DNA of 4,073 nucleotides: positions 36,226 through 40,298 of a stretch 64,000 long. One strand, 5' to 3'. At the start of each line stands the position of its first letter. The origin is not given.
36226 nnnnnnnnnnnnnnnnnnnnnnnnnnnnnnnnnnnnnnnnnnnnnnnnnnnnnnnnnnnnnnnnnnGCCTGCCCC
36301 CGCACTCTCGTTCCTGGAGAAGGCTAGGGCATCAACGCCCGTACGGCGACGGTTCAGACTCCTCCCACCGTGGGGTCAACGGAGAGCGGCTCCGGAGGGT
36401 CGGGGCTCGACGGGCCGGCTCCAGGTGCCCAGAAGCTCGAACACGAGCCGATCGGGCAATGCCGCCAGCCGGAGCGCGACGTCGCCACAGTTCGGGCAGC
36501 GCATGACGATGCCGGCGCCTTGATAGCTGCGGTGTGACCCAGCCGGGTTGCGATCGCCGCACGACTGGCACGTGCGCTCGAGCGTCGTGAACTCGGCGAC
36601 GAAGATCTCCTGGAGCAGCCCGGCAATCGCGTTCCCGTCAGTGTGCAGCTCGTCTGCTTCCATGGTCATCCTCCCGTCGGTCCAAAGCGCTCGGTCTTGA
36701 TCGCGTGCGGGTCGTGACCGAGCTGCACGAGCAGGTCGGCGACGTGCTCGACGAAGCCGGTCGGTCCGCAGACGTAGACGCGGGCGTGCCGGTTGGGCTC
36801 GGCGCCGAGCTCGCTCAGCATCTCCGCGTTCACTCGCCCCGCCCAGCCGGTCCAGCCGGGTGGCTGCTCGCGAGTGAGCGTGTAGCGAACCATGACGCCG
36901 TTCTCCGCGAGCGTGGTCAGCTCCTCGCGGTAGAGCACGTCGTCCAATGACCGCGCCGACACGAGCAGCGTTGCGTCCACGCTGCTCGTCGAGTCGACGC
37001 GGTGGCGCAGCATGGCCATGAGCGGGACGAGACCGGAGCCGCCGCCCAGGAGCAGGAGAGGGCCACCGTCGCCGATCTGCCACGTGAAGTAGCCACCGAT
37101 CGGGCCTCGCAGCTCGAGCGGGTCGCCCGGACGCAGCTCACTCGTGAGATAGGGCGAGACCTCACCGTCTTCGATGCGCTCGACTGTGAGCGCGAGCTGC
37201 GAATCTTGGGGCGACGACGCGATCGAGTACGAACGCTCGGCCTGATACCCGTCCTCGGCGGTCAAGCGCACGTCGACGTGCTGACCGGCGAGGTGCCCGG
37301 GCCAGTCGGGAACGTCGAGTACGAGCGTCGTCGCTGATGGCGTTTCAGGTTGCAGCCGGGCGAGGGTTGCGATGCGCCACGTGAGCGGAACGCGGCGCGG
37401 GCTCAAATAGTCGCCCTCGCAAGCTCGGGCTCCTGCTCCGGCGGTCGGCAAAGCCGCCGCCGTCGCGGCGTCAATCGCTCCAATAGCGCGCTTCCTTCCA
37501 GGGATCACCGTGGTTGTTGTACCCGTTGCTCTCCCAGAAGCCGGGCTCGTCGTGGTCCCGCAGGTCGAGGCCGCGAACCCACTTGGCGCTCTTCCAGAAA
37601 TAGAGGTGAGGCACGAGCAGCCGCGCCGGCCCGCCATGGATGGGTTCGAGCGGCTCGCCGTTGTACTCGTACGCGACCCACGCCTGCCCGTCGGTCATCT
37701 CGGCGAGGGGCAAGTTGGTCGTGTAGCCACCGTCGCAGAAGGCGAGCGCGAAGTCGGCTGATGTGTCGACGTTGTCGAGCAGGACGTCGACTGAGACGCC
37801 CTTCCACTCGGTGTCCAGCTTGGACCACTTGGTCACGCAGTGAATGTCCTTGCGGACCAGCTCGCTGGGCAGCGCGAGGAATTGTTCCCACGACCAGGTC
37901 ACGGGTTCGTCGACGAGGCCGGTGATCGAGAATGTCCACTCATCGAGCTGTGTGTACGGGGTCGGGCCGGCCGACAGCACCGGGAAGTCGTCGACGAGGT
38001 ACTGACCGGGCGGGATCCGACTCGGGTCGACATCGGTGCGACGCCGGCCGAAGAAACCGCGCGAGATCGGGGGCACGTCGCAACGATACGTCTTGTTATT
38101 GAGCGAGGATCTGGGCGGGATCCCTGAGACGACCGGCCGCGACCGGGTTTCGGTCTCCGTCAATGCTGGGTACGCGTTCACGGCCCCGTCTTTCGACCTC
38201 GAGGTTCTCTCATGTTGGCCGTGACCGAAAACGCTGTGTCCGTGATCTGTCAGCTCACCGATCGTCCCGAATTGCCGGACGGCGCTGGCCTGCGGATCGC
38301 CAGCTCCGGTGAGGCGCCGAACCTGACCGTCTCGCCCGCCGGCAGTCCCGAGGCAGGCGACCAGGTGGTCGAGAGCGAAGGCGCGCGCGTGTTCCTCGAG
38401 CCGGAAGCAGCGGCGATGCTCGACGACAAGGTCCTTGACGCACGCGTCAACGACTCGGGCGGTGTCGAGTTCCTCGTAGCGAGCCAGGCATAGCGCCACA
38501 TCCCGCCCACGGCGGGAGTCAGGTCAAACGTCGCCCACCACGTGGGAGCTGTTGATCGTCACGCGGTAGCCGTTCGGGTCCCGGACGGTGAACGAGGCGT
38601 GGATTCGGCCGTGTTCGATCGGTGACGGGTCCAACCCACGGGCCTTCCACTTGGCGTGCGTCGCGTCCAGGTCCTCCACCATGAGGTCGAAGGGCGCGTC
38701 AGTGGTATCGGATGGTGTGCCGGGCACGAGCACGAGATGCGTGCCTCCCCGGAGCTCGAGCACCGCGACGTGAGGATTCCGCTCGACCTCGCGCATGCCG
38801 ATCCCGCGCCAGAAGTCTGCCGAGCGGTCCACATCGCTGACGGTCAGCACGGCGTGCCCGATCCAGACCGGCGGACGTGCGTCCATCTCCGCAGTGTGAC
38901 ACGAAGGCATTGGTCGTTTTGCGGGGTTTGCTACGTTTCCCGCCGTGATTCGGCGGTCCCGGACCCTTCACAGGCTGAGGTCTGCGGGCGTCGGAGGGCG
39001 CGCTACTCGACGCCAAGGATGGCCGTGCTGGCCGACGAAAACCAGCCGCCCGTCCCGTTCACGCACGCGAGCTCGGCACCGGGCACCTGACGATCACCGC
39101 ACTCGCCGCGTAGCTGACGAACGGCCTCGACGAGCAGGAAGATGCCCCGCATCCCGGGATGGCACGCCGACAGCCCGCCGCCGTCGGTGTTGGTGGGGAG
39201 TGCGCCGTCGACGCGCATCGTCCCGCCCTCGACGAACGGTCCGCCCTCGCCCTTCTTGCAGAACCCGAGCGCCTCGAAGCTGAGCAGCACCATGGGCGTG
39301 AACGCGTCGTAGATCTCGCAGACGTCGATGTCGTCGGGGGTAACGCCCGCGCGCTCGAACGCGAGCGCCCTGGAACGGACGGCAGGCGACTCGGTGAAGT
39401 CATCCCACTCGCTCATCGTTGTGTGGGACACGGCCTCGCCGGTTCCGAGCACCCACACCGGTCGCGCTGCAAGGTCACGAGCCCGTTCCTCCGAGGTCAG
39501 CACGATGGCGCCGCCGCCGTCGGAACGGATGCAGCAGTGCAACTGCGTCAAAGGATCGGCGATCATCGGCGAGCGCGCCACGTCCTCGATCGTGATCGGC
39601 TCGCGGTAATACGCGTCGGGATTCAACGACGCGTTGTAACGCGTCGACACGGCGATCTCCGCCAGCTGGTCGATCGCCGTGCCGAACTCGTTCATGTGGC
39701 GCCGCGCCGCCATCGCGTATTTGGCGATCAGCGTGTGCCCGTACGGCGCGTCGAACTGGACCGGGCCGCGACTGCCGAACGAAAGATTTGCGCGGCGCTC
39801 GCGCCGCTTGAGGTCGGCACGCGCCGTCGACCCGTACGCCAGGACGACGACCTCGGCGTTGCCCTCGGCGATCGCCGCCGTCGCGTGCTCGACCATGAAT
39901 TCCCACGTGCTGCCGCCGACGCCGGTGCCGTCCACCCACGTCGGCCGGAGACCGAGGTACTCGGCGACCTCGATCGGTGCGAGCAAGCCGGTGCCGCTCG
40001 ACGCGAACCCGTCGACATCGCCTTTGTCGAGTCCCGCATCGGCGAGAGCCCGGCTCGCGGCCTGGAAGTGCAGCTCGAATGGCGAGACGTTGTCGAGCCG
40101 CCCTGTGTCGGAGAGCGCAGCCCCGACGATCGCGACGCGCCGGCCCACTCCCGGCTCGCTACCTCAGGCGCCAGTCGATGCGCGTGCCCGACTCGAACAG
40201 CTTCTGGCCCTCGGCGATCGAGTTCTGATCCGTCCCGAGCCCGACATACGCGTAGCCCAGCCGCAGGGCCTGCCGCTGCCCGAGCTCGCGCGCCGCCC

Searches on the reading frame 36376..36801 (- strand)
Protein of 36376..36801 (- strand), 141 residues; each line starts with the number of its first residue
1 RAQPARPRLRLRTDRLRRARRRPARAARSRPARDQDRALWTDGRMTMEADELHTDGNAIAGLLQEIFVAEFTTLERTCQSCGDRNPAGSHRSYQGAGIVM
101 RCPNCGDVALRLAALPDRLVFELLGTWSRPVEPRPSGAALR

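Call 18: search_protein_families(library=pfam, proteins=[window:36376-36801:-], max_evalue=0.001)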
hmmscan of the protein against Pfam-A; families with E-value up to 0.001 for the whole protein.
window:36376-36801:- (141 aa): 1 family
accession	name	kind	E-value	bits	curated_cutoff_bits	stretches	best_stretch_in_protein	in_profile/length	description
PF20120.5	DUF6510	-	1.5e-21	76.5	26.4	1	52-126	3-78/86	Family of unknown function (DUF6510)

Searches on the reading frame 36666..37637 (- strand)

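Call 18: search_protein_families(library=pfam, proteins=[window:36666-37637:-], max_evalue=0.001)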
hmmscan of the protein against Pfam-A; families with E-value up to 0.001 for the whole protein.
window:36666-37637:- (323 aa): 3 families
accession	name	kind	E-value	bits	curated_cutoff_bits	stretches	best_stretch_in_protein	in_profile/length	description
PF00175.26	NAD_binding_1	-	1e-16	62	22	1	196-300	1-108/109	Oxidoreductase NAD-binding domain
PF00970.30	FAD_binding_6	-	1.9e-10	41.4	21.1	1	114-182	29-96/99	Oxidoreductase FAD-binding domain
PF08030.17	NAD_binding_6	-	0.00012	22.6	22.2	0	194-247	4-67/156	Ferric reductase NAD binding domain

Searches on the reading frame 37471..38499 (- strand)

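Call 18: search_protein_families(library=pfam, proteins=[window:37471-38499:-], max_evalue=0.001)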
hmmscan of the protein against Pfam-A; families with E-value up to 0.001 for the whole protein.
window:37471-38499:- (342 aa): 1 family
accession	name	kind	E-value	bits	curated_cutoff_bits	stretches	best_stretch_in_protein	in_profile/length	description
PF00174.25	Oxidored_molyb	-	3.3e-37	128.1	24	1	178-322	2-169/169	Oxidoreductase molybdopterin binding domain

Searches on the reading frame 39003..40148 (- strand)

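Call 18: search_protein_families(library=pfam, proteins=[window:39003-40148:-], max_evalue=0.001)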
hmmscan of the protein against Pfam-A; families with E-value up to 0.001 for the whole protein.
window:39003-40148:- (381 aa): 3 families
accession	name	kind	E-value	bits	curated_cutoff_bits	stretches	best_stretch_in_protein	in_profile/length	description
PF22691.2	Thiolase_C_1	-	2.9e-60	202.6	28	1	237-379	1-143/144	Thiolase C-terminal domain-like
PF02803.24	Thiolase_C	-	4.2e-08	33.3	27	1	249-353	18-104/123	Thiolase, C-terminal domain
PF00108.29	Thiolase_N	-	0.00035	20.5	26.4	0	5-220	1-259/260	Thiolase, N-terminal domain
